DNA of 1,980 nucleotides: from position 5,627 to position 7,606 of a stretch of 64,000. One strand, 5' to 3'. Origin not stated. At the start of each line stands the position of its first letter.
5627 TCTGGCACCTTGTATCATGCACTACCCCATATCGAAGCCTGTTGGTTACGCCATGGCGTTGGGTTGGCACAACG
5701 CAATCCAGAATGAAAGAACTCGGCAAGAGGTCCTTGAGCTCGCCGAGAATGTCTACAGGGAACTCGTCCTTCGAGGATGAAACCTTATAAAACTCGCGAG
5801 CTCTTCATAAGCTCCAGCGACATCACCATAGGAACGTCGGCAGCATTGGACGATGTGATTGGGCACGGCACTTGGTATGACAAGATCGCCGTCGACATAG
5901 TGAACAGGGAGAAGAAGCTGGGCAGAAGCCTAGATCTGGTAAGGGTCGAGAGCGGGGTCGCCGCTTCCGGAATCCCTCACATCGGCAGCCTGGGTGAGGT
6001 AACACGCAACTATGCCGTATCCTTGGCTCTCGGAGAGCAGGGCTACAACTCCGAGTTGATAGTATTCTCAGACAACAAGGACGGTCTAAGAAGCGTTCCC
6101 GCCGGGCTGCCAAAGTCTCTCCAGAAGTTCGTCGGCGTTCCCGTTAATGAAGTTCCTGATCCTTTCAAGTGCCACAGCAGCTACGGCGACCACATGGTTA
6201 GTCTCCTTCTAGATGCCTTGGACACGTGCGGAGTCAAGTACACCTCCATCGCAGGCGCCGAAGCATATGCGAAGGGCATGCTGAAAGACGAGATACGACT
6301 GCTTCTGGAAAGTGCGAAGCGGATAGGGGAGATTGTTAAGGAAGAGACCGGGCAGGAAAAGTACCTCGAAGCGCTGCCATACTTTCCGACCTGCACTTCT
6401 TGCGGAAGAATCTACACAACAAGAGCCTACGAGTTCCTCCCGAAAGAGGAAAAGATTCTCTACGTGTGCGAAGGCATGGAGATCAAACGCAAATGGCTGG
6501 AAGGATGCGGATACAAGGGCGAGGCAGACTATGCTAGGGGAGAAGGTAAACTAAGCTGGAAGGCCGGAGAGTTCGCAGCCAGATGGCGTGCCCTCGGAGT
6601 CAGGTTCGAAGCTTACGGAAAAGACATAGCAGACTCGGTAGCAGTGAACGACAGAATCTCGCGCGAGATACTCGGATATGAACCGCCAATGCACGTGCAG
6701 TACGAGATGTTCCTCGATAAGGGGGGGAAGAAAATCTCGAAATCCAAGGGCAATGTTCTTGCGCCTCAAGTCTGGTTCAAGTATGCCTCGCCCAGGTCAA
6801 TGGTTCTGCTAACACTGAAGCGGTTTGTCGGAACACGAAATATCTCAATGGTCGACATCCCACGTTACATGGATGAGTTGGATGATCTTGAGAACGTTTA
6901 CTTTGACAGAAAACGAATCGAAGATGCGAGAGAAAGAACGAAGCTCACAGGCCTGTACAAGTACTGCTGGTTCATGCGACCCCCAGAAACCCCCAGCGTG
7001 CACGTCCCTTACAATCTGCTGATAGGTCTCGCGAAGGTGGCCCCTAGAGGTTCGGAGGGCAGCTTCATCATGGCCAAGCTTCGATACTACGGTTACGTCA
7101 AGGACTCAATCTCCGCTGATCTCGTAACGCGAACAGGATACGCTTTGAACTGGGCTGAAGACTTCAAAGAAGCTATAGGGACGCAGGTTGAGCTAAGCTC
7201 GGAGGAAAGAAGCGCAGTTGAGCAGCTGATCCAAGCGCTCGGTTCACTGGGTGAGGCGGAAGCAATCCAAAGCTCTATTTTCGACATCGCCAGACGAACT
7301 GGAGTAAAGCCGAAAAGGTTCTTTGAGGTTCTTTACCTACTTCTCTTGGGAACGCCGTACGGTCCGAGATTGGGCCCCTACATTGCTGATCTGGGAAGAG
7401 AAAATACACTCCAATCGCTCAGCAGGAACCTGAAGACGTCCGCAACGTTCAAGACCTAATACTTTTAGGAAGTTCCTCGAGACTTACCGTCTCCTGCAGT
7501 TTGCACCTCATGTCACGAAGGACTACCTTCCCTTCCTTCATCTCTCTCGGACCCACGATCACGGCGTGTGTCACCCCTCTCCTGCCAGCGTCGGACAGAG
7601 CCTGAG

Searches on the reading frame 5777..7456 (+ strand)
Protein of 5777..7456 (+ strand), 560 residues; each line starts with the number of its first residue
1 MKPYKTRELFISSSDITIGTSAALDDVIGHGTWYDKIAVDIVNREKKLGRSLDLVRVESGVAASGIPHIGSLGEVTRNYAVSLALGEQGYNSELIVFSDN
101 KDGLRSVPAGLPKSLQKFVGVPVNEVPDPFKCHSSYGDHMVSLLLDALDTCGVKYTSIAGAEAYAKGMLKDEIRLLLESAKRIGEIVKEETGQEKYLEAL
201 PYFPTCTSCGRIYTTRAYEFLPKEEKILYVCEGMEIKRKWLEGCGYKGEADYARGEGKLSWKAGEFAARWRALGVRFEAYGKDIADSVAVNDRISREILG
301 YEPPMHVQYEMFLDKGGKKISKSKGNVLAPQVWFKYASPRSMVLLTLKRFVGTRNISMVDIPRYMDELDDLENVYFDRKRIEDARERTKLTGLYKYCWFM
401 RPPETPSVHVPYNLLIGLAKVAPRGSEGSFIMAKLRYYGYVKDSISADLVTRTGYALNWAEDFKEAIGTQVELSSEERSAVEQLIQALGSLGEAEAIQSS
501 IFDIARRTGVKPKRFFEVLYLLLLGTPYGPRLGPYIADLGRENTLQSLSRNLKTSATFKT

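Call 81: search_protein_families(library=pfam, proteins=[window:5777-7456:+], max_evalue=0.001)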
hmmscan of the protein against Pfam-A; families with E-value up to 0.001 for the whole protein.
window:5777-7456:+ (560 aa): 2 families
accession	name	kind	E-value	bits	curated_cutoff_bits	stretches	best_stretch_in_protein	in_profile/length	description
PF01921.24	tRNA-synt_1f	-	7e-99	331.6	27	1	32-386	2-349/360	tRNA synthetases class I (K)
PF19269.4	Anticodon_2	-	3.7e-06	27.8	23.6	1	450-549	34-138/141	Anticodon binding domain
